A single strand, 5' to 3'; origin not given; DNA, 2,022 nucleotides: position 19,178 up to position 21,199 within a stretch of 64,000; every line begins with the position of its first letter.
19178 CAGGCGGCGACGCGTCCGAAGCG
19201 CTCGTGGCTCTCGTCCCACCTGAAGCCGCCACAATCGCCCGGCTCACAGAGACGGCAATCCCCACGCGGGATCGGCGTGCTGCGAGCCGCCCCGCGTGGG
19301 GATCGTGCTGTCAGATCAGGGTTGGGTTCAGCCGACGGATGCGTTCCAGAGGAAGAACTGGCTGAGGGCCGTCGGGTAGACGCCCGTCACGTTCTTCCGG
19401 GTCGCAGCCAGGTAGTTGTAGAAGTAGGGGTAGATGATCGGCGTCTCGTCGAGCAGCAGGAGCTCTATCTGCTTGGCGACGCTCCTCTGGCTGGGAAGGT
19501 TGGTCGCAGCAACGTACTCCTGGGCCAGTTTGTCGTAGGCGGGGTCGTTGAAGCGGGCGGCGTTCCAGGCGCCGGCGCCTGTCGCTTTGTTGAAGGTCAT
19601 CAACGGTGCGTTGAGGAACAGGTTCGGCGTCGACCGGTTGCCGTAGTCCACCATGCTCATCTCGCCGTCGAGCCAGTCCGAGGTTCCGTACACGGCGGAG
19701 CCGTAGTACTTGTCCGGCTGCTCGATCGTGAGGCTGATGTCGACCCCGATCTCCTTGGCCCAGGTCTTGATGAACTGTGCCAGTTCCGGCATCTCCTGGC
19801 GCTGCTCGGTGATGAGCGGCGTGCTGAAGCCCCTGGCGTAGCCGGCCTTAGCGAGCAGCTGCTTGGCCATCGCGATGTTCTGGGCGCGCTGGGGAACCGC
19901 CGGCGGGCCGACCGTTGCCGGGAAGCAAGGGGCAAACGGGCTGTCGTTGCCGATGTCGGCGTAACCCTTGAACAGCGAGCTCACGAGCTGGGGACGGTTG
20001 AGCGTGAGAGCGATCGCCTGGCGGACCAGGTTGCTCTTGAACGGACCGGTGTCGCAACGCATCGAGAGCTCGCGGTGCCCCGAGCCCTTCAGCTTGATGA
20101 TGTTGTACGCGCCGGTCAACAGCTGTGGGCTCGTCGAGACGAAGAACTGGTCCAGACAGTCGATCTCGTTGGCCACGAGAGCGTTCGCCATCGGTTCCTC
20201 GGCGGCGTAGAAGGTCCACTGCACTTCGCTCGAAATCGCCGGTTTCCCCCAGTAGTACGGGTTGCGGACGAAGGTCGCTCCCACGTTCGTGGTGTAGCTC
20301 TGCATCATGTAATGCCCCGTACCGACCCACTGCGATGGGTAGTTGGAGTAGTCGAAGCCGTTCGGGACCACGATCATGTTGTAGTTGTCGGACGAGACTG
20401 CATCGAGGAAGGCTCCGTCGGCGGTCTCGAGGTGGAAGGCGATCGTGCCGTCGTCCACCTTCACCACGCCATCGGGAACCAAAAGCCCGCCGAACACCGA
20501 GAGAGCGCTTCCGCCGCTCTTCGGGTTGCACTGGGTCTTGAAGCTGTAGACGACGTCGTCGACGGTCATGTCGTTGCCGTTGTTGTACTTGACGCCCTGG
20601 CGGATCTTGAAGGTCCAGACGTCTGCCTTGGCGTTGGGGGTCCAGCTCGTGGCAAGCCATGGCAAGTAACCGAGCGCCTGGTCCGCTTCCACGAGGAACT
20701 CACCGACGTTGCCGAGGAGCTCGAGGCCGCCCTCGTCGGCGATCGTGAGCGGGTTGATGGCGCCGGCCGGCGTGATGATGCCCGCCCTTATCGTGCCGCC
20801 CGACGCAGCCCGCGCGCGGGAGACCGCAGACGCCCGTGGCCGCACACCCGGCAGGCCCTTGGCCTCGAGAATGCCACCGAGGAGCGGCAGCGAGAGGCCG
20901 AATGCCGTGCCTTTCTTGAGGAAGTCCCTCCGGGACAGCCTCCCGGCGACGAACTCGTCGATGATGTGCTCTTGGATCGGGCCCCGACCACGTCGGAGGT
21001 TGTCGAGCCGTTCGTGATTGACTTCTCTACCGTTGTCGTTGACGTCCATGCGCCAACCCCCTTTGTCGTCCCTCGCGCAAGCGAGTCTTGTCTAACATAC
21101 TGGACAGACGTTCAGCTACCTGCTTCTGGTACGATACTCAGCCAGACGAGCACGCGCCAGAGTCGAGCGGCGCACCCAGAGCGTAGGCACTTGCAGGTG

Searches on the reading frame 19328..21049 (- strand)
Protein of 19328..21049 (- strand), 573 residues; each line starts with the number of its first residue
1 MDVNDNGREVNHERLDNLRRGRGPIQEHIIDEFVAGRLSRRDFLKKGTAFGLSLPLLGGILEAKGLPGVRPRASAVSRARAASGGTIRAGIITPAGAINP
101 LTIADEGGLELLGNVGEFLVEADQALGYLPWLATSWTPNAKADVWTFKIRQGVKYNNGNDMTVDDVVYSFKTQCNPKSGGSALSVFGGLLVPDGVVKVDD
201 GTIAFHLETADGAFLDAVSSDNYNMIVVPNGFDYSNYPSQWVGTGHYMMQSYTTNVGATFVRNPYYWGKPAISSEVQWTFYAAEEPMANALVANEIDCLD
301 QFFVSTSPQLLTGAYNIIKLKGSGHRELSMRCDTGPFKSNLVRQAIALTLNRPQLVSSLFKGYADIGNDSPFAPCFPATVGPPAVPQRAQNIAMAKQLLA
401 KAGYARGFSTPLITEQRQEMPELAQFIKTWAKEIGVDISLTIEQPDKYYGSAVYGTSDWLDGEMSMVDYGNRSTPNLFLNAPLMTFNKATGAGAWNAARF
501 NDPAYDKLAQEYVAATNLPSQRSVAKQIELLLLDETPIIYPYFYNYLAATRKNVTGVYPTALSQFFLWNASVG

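Call 30: search_protein_families(library=pfam, proteins=[window:19328-21049:-], max_evalue=0.00001)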
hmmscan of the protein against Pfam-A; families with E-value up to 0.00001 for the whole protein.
window:19328-21049:- (573 aa): 1 family
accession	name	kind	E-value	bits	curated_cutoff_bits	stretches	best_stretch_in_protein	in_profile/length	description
PF00496.27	SBP_bac_5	-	4.5e-67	227.2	32.4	1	129-470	3-347/368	Bacterial extracellular solute-binding proteins, family 5 Middle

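Call 32: search_protein_families(library=ncbifam, proteins=[window:19328-21049:-], max_evalue=1e-10)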
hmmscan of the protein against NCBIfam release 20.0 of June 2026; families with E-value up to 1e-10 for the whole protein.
window:19328-21049:- (573 aa): 9 families
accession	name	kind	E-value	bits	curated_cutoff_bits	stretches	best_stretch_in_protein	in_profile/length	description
NF045468.1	Opp5A_nikA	equivalog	1e-33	116.6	600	1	115-562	44-477/488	nickel ABC transporter substrate-binding protein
TIGR02294.1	nickel_nikA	equivalog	5e-24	84.7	393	1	115-410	35-333/501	nickel ABC transporter substrate-binding protein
NF045467.1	Opp4A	equivalog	5.4e-22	77.7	650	1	79-405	29-381/556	oligopeptide ABC transporter substrate-binding protein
NF011684.0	PRK15104.1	equivalog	2.8e-20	72.5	947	1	119-548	73-515/543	oligopeptide ABC transporter substrate-binding protein OppA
NF043070.1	DppA_dipep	equivalog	5.7e-17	61.5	1005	1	130-571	76-533/535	dipeptide ABC transporter periplasmic-binding protein DppA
NF011942.0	PRK15413.1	equivalog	8.1e-16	57.8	594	1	131-561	74-500/512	glutathione ABC transporter substrate-binding protein GsiB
NF047575.1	opine_bind_CntA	exception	3.4e-13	49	800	1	109-407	59-363/535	staphylopine-dependent metal ABC transporter substrate-binding lipoprotein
TIGR04028.1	SBP_KPN_01854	hypoth_equivalog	1.3e-12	47.1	468.5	1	124-406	40-333/509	TIGR04028 family ABC transporter substrate-binding protein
NF011689.0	PRK15109.1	equivalog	1.1e-11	44.1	560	0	128-366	79-338/547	ABC transporter substrate-binding protein SapA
